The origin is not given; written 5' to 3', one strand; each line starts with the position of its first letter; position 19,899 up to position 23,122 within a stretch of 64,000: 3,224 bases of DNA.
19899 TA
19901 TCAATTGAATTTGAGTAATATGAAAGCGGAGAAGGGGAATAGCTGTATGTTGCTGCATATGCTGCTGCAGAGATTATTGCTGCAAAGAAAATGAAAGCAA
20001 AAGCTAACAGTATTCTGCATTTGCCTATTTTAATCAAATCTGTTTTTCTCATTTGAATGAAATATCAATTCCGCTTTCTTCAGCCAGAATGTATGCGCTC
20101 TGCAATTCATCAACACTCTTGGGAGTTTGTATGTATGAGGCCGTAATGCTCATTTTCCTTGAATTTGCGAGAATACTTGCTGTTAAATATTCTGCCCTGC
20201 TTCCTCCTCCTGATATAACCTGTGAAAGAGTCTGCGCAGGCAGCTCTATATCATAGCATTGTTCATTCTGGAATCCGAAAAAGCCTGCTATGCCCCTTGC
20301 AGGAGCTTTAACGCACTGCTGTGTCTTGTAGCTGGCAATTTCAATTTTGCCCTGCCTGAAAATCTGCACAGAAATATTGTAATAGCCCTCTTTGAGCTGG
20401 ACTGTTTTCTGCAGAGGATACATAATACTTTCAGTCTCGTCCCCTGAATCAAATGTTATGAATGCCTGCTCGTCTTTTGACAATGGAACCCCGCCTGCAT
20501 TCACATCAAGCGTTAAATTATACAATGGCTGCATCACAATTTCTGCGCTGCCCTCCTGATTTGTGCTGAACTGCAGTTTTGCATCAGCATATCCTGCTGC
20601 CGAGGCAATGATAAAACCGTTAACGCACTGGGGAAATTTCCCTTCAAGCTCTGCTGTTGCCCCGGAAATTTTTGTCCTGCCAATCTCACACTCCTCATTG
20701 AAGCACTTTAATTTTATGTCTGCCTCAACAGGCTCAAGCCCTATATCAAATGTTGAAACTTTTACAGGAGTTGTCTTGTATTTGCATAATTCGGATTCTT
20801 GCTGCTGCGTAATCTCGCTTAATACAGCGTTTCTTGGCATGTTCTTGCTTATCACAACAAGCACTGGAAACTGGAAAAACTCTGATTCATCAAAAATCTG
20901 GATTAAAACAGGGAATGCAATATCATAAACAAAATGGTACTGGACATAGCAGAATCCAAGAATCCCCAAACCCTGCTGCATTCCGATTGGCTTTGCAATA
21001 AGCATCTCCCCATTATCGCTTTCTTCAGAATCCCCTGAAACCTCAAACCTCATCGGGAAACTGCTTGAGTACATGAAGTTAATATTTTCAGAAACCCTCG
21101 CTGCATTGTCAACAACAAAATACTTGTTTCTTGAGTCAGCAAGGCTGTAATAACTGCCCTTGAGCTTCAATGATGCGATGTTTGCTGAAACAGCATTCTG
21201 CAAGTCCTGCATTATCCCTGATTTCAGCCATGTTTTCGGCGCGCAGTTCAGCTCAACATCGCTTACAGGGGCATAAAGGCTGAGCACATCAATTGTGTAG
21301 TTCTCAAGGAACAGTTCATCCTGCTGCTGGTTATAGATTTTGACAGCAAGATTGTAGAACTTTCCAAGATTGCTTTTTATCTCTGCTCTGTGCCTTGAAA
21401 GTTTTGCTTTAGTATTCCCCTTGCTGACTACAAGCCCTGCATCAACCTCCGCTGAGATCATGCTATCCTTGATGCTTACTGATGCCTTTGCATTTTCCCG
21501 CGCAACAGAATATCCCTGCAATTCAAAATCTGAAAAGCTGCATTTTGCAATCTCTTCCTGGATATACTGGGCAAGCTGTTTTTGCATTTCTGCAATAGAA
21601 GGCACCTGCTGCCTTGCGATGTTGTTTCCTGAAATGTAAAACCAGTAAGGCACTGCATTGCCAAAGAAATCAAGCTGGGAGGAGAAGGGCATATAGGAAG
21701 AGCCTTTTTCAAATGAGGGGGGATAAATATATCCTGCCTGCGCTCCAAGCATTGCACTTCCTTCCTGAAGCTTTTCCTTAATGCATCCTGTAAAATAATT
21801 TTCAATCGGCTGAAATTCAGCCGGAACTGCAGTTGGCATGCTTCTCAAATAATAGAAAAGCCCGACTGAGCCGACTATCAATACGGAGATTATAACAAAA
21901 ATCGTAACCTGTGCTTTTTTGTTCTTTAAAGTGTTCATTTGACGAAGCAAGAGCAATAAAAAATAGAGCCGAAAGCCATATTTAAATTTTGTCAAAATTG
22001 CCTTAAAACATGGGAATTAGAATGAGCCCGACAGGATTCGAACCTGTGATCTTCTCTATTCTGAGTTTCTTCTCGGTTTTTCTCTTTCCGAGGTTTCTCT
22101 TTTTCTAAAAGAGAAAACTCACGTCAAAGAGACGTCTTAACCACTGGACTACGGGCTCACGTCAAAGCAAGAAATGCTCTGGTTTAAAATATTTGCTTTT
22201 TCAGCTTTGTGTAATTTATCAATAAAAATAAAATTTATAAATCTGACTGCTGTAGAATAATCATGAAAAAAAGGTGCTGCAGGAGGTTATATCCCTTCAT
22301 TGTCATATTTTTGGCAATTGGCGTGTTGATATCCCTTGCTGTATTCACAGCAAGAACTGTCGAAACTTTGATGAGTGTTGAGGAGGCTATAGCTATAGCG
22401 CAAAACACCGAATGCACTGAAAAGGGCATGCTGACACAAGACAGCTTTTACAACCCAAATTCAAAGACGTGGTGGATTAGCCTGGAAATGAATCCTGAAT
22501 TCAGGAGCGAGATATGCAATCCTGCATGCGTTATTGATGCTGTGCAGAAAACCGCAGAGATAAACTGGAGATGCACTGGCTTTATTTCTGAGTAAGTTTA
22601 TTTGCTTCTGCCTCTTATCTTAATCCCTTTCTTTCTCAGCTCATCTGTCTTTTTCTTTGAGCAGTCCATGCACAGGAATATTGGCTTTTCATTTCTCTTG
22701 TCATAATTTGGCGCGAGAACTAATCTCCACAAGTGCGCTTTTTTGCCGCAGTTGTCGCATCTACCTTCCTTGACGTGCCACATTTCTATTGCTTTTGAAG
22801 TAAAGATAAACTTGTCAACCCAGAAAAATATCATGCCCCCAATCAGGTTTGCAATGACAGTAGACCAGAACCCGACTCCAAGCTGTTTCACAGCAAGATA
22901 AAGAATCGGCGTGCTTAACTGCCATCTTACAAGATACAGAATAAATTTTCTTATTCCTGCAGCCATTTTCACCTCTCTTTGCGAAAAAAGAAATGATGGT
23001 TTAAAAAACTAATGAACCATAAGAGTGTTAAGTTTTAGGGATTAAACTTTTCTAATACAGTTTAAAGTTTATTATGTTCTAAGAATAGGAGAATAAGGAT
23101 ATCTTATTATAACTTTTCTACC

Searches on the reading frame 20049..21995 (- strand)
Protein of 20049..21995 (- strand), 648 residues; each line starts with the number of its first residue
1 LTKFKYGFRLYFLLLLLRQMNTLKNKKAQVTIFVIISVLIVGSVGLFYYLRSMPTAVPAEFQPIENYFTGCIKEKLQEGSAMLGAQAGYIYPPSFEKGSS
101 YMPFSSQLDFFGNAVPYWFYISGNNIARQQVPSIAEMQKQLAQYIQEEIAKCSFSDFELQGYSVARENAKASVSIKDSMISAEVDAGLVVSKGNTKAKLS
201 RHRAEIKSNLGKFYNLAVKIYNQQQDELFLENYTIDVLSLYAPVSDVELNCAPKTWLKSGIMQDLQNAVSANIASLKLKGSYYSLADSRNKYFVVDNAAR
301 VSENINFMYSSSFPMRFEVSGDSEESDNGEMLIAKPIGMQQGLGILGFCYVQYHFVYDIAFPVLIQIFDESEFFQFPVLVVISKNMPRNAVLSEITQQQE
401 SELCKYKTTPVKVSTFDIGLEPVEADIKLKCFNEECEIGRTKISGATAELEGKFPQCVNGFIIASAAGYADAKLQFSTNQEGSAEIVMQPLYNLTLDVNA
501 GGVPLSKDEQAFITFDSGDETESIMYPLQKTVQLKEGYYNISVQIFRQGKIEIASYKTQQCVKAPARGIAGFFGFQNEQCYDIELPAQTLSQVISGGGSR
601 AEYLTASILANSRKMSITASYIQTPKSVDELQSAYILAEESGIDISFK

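Call 26: search_protein_families(library=pfam, proteins=[window:20049-21995:-], max_evalue=0.01)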
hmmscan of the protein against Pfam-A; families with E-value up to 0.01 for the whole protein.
window:20049-21995:- (648 aa): 0 families

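Call 52: find_homologous_proteins(query=window:20049-21935:-)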
Query window:20049-21935:- (628 aa): 1584 proteins with E <= 0.001 among 8000 candidates; the best 120 are listed.
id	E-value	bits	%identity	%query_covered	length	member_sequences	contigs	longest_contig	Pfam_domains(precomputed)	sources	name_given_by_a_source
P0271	0.0e+0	1389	100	100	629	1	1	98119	-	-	-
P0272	0.0e+0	1067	74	99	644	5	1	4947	-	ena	-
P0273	0.0e+0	1041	71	99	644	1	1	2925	-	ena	-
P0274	1.3e-291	986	67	100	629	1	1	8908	-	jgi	jgi:hypothetical protein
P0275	2.4e-283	959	65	99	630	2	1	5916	-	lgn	-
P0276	3.0e-282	956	64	100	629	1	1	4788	-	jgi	jgi:hypothetical protein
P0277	2.9e-231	787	53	99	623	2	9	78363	-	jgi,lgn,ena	jgi:hypothetical protein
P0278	1.1e-229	782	55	99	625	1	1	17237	-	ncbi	-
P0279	6.3e-229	779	53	100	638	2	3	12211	-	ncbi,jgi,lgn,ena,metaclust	metaclust:\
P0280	6.3e-229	779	55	99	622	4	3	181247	-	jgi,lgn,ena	-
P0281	2.0e-224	765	53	100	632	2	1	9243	-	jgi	-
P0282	9.4e-219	746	51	99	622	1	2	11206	-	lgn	-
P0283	1.8e-217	742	53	99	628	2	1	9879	-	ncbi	-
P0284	3.6e-215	734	53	98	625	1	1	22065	-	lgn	-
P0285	6.3e-215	733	52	99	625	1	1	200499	-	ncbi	ncbi:MAG: hypothetical protein V1660_01610 [archaeon]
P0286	1.0e-208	713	50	99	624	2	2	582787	-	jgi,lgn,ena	-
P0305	3.0e-181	622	44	100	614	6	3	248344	-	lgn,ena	-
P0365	2.3e-175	603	45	99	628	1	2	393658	-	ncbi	-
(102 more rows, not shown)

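Call 54: find_encoding_contigs(protein=P0365, flank=10000, max_places=1)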
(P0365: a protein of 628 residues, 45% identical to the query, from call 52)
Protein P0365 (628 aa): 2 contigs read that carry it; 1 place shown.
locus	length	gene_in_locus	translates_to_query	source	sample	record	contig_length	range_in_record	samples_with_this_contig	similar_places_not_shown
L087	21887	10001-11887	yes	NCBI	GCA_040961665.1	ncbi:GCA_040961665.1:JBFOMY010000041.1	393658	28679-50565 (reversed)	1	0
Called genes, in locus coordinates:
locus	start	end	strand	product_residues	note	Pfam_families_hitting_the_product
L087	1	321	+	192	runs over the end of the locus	-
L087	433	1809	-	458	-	PF02881:SRP54_N, PF00448:SRP54, PF01656:CbiA (weak), PF02978:SRP_SPB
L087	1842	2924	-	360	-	PF02881:SRP54_N, PF00448:SRP54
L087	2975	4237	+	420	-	PF01676:Metalloenzyme, PF10143:PhosphMutase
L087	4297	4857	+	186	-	PF22090:Gins51_C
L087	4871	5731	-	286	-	-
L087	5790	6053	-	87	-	-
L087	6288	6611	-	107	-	-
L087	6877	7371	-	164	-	PF00334:NDK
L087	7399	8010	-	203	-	PF01015:Ribosomal_S3Ae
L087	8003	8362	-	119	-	PF00935:Ribosomal_L44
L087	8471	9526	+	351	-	PF14528:LAGLIDADG_3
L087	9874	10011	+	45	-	-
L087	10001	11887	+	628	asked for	-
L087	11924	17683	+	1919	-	-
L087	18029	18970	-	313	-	PF08271:Zn_Ribbon_TF, PF00382:TFIIB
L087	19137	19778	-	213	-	PF08534:Redoxin, PF00578:AhpC-TSA, PF00085:Thioredoxin, PF00255:GSHPx (weak), PF13905:Thioredoxin_8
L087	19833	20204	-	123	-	PF01201:Ribosomal_S8e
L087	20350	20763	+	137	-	-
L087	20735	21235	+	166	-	PF01609:DDE_Tnp_1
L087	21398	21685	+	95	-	PF01423:LSM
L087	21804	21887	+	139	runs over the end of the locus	-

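Call 55: find_encoding_contigs(protein=P0286, flank=10000, max_places=1)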
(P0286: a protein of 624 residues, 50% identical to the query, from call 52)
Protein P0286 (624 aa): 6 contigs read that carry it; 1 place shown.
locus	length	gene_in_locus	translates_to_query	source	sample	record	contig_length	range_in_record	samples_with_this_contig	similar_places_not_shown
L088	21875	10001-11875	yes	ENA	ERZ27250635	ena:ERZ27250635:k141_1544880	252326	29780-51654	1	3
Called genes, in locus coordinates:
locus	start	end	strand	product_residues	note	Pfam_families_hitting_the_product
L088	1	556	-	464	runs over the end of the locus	PF02881:SRP54_N, PF00448:SRP54, PF01656:CbiA (weak), PF02978:SRP_SPB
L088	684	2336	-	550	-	PF00343:Phosphorylase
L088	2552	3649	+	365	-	PF02881:SRP54_N, PF00448:SRP54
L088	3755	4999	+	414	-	PF01676:Metalloenzyme, PF10143:PhosphMutase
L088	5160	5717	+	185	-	PF22090:Gins51_C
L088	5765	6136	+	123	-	PF00935:Ribosomal_L44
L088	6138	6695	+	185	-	PF01015:Ribosomal_S3Ae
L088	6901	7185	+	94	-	-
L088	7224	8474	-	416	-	PF01566:Nramp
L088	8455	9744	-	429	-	PF05239:PRC (faint), PF03448:MgtE_N, PF00571:CBS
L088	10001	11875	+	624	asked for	-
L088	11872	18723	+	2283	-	PF01520:Amidase_3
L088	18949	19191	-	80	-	PF01423:LSM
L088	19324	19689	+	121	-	PF01201:Ribosomal_S8e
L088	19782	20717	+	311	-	PF08271:Zn_Ribbon_TF, PF00382:TFIIB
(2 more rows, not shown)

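Call 56: find_encoding_contigs(protein=P0305, flank=10000, max_places=1)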
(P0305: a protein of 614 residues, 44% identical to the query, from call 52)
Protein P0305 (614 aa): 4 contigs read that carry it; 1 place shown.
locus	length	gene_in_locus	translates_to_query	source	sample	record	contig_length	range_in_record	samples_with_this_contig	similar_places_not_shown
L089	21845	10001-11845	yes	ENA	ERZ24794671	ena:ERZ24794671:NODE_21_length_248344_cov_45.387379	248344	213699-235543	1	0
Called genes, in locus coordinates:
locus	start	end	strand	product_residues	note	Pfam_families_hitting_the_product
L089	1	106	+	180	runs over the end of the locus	-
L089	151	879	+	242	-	-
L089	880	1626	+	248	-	-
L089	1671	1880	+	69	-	-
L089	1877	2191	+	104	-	PF01906:YbjQ_1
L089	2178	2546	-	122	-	PF03013:Pyr_excise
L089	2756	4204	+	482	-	-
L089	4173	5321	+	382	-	PF00535:Glycos_transf_2, PF26629:GT2_TM_C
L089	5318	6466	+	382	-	PF13439:Glyco_transf_4, PF13579:Glyco_trans_4_4, PF20706:GT4-conflict, PF00534:Glycos_transf_1, PF13692:Glyco_trans_1_4, PF13524:Glyco_trans_1_2 (weak)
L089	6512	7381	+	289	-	PF00535:Glycos_transf_2, PF10111:Glyco_tranf_2_2, PF13641:Glyco_tranf_2_3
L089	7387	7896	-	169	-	PF00334:NDK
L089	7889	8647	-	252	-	PF01015:Ribosomal_S3Ae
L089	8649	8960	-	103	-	PF00935:Ribosomal_L44 (weak)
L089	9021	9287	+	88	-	-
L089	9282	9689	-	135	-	-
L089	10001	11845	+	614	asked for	-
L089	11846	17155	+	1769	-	-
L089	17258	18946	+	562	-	-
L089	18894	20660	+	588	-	-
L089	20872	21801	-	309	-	PF08271:Zn_Ribbon_TF, PF00382:TFIIB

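Call 66: search_solved_structures(query=A2, max_evalue=1)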
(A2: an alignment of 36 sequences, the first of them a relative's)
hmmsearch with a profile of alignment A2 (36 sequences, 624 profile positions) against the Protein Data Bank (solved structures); distinct sequences matched with E-value up to 1: 4.
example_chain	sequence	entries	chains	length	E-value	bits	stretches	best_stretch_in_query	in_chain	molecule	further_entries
4fx7_A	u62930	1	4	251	0.0002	23.1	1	562-617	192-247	Imidazole glycerol phosphate synthase subunit HisF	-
3og3_A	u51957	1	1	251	0.00021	23.1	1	562-617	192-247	Imidazole glycerol phosphate synthase subunit hisF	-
3tdn_A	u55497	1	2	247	0.00075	21.3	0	562-611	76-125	FLR SYMMETRIC ALPHA-BETA TIM BARREL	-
3tdm_A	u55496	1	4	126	0.72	11.4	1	562-611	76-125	Computationally designed two-fold symmetric TIM-barrel protein, FLR (half molecule)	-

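Call 73: predict_structure(alignment_id=A2)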
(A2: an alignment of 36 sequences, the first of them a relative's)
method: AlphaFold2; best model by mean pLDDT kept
length: 629 residues; sequences in the alignment: 36
mean_pLDDT: 77.6   pTM: 0.50
mean pLDDT of the five models: 77.6, 76.6, 75.8, 74.2, 73.5
residues with pLDDT >= 90: 168; 70-90: 292; 50-70: 118; < 50: 51
segments of 3 or more residues with pLDDT < 50: 1-6, 32-35, 89-93, 303-308, 321-328, 367-381
pLDDT, mean of each block of 10 residues (from residue 1): 48 74 71 57 87 93 88 72 52 63 66 92 93 89 86 93 90 85 90 90 80 76 67 71 83 71 53 54 75 76 51 66 44 71 85 85 57 27 73 91 93 87 88 90 91 89 91 93 87 86 81 91 86 68 77 75 64 82 92 93 80 78 91
secondary structure, 60 per line:
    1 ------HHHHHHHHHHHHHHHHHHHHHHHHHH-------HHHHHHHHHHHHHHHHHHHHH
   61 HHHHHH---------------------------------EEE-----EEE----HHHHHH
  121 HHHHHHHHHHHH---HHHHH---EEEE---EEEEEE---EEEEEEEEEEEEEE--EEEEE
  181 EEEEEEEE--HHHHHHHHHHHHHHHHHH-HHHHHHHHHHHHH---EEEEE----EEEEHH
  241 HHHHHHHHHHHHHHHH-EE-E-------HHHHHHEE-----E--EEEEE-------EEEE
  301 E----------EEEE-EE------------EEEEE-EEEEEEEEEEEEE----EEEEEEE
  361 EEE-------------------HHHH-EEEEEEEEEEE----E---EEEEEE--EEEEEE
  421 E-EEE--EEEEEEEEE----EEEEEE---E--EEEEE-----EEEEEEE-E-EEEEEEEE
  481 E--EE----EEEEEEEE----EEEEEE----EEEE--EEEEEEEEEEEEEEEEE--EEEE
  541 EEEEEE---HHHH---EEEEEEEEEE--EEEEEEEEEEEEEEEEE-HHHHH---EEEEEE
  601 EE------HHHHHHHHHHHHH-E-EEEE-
elements in order: H7-32 H40-66 E100-102 E108-110 H115-132 H136-140 E144-147 E151-156 E160-173 E176-188 H191-208 H210-222 E226-230 E235-238 H239-256 H269-274 E285-289 E297-301 E312-315 E331-335 E337-349 E354-363 H383-386 E388-398 E407-412 E415-421 E423-425 E428-436 E441-446 E453-457 E463-469 E473-481 E490-497 E502-507 E512-515 E518-534 E537-546 H550-553 E557-566 E569-585 H587-591 E595-602 H609-621 E625-628

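Call 76: fold_search(model_id=the predicted structure, library=pdb)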
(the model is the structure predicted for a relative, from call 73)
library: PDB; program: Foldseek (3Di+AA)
matches with E <= 10: 440; with E <= 0.001: 13
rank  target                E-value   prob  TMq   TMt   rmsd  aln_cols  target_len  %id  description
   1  4oq1                  5.2e-06  1.00  0.13  0.22  24.5       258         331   12  Structure of the Streptococcal ancillary pilin (released 2014-04-23)
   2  7vcr_A                1.0e-05  0.85  0.11  0.14  31.0       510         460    8  Crystal Structure of PitA fragment from pilus islet-2 of Streptococcus oralis (released 2022-06-01)
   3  7vcn_B                1.2e-05  0.90  0.12  0.15  40.1       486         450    8  Crystal Structure of PitA fragment from pilus islet-2 of Streptococcus oralis with Tb-Xo4 (released 2022-07-13)
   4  6m48_A                3.6e-05  0.85  0.11  0.09  34.8       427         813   12  Crystal structure of pilus adhesin, SpaC from Lactobacillus rhamnosus GG - P21212 form (released 2020-07-29)
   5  7vcr_B                4.3e-05  0.75  0.11  0.14  30.9       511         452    7  Crystal Structure of PitA fragment from pilus islet-2 of Streptococcus oralis (released 2022-06-01)
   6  8qox_B                4.8e-05  1.00  0.13  0.18  27.9       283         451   10  Two-component assembly of SlaA and SlaB S-layer proteins of Sulfolobus acidocaldarius (released 2024-02-21)
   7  6m3y                  6.3e-05  0.82  0.11  0.09  35.4       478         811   10  Crystal structure of pilus adhesin, SpaC from Lactobacillus rhamnosus GG - open conformation (released 2020-07-29)
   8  6m48_B                8.7e-05  0.72  0.11  0.09  35.9       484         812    9  Crystal structure of pilus adhesin, SpaC from Lactobacillus rhamnosus GG - P21212 form (released 2020-07-29)
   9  5xyr                  3.5e-04  0.38  0.12  0.07  29.2       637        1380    8  Crystal structure of a serine protease from Streptococcus species (released 2018-08-08)
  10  4ecn                  3.9e-04  0.94  0.13  0.10  12.4       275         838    9  Crystal structure of a leucine-rich repeat protein (BT_0210) from Bacteroides thetaiotaomicron VPI-5482 at 2.80 A resolu (released 2012-05-23)
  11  5xya                  4.2e-04  0.44  0.11  0.06  27.2       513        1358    8  Crystal structure of a serine protease from Streptococcus species (released 2018-08-08)
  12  7edd                  8.9e-04  0.77  0.12  0.07  26.2       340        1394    8  Crystal structure of a serine protease from Streptococcus pyogenes (released 2021-05-12)
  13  7w7i_G                8.9e-04  0.23  0.09  0.14  27.6       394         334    8  Crystal Structure of shaft pilin PitB from pilus islet-2 of Streptococcus oralis (released 2022-06-01)
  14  6m7c                  1.0e-03  0.63  0.10  0.20  18.6       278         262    8  Crystal structure of C-terminal fragment of pilus adhesin SpaC from Lactobacillus rhamnosus GG (released 2020-07-29)
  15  9fxs_D                1.2e-03  0.47  0.12  0.11  27.2       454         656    8  Cryo-EM structure of the type 1 pilus complex including pilus rod and FimI-bound assembly platform after incorporation (released 2025-06-04)
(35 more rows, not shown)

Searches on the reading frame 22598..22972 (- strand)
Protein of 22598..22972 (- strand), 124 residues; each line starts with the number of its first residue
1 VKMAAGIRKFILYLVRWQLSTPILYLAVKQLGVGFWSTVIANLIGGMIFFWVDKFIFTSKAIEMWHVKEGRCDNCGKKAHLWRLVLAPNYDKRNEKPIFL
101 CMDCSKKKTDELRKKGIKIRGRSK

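Call 51: search_protein_families(library=pfam, proteins=[window:22598-22972:-], max_evalue=0.01)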
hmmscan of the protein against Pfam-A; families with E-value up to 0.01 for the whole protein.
window:22598-22972:- (124 aa): 1 family
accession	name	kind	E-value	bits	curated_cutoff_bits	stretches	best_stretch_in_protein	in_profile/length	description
PF10621.14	FpoO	-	0.0049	17.6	25.2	1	63-109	54-102/110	F420H2 dehydrogenase subunit FpoO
